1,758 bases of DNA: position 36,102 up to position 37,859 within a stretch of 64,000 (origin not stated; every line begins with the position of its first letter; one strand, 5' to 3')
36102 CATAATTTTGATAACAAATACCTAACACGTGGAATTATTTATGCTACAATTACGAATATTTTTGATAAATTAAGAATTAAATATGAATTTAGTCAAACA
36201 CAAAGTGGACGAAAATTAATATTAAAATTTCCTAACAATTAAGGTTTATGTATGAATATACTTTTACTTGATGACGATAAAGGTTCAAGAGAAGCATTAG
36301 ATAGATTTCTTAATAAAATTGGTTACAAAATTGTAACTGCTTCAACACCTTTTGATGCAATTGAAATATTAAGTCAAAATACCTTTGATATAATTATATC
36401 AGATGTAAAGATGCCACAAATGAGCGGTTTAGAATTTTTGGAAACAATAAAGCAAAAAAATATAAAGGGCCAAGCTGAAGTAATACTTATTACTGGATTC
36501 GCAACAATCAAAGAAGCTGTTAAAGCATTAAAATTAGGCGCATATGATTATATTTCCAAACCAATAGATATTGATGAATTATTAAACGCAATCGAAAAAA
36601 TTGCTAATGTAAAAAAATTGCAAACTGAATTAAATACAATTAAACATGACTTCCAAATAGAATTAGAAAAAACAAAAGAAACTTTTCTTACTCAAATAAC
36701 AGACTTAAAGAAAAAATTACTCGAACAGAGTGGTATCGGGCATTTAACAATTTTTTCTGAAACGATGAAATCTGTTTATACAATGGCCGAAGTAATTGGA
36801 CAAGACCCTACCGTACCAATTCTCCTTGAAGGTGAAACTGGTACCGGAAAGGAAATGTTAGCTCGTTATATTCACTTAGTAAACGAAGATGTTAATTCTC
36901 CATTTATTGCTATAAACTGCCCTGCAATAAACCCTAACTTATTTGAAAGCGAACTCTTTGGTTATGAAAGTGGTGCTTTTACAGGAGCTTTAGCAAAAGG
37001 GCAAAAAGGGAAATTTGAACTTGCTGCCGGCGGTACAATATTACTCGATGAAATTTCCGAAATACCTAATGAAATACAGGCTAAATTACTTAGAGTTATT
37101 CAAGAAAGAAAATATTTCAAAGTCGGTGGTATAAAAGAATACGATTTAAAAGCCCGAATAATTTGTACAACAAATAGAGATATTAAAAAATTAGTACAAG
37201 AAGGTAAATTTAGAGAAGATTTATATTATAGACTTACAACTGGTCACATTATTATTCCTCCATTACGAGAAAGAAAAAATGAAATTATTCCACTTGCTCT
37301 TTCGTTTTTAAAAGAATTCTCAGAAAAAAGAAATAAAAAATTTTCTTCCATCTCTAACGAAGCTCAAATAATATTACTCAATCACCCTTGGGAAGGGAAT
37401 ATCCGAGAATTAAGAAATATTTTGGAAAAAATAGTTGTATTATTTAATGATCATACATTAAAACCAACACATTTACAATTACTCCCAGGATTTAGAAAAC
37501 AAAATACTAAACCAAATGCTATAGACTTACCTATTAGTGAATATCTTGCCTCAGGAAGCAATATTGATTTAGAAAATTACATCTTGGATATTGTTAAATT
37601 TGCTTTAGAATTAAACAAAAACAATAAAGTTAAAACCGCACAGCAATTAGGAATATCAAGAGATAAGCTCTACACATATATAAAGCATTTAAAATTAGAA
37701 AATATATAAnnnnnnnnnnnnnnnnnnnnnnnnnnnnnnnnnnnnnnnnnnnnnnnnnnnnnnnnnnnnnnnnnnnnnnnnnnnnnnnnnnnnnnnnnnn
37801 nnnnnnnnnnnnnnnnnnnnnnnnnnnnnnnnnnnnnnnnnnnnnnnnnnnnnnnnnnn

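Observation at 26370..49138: Unrecognised non-coding 550-600 bp repeat family: 19-bp terminal inverted repeats, GC-rich subterminal hairpins, conserved AT-rich core (3 full and 2 truncated copies in 64 kb)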

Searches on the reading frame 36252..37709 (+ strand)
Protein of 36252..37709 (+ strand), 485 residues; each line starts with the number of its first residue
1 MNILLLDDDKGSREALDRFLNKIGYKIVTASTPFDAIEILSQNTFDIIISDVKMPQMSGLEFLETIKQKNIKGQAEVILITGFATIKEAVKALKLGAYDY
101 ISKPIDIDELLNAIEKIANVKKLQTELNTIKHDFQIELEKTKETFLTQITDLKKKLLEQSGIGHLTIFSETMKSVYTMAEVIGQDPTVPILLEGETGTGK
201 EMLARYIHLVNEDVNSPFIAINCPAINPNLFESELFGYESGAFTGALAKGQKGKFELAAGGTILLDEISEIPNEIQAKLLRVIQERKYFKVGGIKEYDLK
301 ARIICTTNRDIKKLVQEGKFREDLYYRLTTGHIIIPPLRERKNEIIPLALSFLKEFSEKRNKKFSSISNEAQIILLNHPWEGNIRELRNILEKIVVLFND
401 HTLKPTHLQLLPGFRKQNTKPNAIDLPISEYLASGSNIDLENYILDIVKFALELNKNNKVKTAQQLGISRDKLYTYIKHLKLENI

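Call 12: search_protein_families(library=pfam, proteins=[window:36252-37709:+])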
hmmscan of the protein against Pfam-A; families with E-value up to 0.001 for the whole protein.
window:36252-37709:+ (485 aa): 8 families
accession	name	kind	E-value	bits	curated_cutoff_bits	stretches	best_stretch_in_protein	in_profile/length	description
PF00158.32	Sigma54_activat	-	2.6e-59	200.1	20.2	1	169-333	5-167/168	Sigma-54 interaction domain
PF00072.30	Response_reg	-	7.1e-30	103.9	30.2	1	3-115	1-111/111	Response regulator receiver domain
PF25601.1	AAA_lid_14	-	4e-20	71.9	27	1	339-410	1-72/87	AAA+ ATPase lid domain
PF14532.12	Sigma54_activ_2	-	9.1e-19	68.5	25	1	186-338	20-138/138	Sigma-54 interaction domain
PF07728.20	AAA_5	-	2.4e-07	31.3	22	1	190-309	2-123/139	AAA domain (dynein-related subfamily)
PF07724.20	AAA_2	-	5.5e-06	27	27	1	186-319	2-135/166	AAA domain (Cdc48 subfamily)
PF00004.35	AAA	-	4.4e-05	24.4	21.2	1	190-314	1-114/131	ATPase family associated with various cellular activities (AAA)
PF01078.27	Mg_chelatase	-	0.00079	19.3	20.3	0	190-281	25-128/207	Magnesium chelatase, subunit ChlI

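Call 38: find_encoding_contigs(protein=window:36252-37709:+, flank=3000, max_places=10)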
Protein window:36252-37709:+ (485 aa): 7 contigs read that carry it; 3 places shown.
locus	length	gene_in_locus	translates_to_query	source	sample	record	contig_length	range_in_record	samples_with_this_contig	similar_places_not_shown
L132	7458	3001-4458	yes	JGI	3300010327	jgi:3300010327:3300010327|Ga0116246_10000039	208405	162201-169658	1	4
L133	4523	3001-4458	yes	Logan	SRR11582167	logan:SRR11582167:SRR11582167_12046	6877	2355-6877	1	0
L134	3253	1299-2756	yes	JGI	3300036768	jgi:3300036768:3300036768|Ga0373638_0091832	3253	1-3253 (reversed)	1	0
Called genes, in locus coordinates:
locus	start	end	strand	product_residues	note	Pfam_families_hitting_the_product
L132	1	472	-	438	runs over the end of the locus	PF04055:Radical_SAM, PF13353:Fer4_12 (weak)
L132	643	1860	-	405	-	PF07690:MFS_1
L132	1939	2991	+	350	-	PF00989:PAS (weak), PF13188:PAS_8 (faint), PF13426:PAS_9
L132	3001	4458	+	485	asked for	PF00072:Response_reg, PF00158:Sigma54_activat, PF14532:Sigma54_activ_2, PF07724:AAA_2 (weak), PF07728:AAA_5 (weak), PF25601:AAA_lid_14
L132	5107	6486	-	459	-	PF18990:DUF5723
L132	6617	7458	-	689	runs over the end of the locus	-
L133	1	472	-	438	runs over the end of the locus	PF04055:Radical_SAM, PF13353:Fer4_12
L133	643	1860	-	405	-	PF07690:MFS_1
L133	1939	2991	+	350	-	PF00989:PAS (weak), PF13188:PAS_8 (faint), PF13426:PAS_9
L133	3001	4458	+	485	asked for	PF00072:Response_reg, PF00158:Sigma54_activat, PF14532:Sigma54_activ_2, PF07724:AAA_2 (weak), PF07728:AAA_5 (weak), PF25601:AAA_lid_14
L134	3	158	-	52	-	?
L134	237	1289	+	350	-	PF00989:PAS (weak), PF13426:PAS_9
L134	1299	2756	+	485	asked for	PF00072:Response_reg, PF00158:Sigma54_activat, PF14532:Sigma54_activ_2, PF07724:AAA_2 (weak), PF07728:AAA_5 (weak), PF25601:AAA_lid_14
